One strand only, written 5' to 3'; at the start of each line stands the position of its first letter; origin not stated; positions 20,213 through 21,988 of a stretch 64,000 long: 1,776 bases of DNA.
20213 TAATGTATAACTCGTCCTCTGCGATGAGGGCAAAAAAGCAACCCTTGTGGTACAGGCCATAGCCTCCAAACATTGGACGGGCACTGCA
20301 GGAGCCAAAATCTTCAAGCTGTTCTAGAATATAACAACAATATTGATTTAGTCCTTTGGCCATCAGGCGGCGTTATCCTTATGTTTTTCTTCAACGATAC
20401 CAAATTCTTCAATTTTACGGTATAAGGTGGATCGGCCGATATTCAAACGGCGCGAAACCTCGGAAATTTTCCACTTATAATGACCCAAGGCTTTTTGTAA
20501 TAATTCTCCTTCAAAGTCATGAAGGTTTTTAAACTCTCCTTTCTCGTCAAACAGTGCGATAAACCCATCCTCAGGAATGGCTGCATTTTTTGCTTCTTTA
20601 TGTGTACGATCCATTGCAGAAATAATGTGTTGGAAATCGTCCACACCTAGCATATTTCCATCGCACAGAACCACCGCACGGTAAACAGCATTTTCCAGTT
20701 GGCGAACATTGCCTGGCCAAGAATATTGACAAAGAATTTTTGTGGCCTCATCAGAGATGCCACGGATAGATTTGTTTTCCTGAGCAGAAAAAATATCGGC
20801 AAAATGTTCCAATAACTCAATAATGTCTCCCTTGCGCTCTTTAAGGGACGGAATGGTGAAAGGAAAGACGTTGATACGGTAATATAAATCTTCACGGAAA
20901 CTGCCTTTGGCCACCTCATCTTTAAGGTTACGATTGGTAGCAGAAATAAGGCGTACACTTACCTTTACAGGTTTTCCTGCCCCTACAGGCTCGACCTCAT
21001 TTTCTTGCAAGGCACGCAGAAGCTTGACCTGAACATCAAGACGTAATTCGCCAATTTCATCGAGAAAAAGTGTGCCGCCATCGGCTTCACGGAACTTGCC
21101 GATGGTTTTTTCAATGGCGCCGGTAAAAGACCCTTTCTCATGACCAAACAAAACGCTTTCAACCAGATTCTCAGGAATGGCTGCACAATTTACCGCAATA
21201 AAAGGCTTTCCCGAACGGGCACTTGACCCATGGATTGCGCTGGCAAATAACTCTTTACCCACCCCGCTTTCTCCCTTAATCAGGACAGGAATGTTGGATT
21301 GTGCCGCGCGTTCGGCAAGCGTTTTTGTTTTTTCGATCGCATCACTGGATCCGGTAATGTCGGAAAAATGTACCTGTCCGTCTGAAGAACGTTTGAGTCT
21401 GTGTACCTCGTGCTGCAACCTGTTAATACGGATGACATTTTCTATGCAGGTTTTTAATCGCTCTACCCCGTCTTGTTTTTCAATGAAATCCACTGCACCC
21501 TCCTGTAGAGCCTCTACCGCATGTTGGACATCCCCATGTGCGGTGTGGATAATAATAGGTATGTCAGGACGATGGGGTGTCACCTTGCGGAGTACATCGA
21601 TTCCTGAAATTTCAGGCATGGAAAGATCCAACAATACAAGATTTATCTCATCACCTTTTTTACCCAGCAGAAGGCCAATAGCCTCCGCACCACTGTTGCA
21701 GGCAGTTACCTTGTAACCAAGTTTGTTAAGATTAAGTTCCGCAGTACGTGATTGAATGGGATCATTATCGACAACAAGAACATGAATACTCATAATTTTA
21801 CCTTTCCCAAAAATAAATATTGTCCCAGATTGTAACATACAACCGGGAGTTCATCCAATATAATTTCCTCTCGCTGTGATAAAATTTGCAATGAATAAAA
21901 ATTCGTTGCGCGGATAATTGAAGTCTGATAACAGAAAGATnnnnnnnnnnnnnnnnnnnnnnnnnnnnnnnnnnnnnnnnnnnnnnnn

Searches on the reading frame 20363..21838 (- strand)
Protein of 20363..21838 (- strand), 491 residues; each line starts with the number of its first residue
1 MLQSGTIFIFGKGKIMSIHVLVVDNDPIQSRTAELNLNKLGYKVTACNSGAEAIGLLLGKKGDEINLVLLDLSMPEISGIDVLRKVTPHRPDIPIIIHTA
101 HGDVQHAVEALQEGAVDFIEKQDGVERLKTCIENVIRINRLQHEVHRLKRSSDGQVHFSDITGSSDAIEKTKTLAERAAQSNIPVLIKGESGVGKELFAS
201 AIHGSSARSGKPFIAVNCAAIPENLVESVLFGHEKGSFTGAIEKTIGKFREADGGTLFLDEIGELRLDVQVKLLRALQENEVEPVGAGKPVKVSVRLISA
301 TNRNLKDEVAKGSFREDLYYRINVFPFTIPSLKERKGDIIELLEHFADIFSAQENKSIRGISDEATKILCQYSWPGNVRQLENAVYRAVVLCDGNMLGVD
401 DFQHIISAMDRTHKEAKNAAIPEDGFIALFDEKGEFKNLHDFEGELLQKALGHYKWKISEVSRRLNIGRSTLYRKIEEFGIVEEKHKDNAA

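Call 27: search_protein_families(library=pfam, proteins=[window:20363-21838:-], max_evalue=0.001)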
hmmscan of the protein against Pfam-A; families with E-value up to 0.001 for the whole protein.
window:20363-21838:- (491 aa): 7 families
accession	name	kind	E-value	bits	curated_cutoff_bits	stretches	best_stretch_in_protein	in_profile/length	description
PF00158.32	Sigma54_activat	-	3.8e-70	235.4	20.2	1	161-326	1-166/168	Sigma-54 interaction domain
PF25601.1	AAA_lid_14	-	1.2e-25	89.6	27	1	333-417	1-85/87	AAA+ ATPase lid domain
PF00072.30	Response_reg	-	1.1e-24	87.1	30.2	1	20-132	1-110/111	Response regulator receiver domain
PF14532.12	Sigma54_activ_2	-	1.5e-20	74.3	25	1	163-332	2-138/138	Sigma-54 interaction domain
PF02954.25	HTH_8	-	2.9e-11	43.4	22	1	440-479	3-42/42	Bacterial regulatory protein, Fis family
PF07728.20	AAA_5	-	3.3e-07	30.8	22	1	184-305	1-125/139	AAA domain (dynein-related subfamily)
PF00004.35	AAA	-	0.00044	21.1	21.2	1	185-303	1-110/131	ATPase family associated with various cellular activities (AAA)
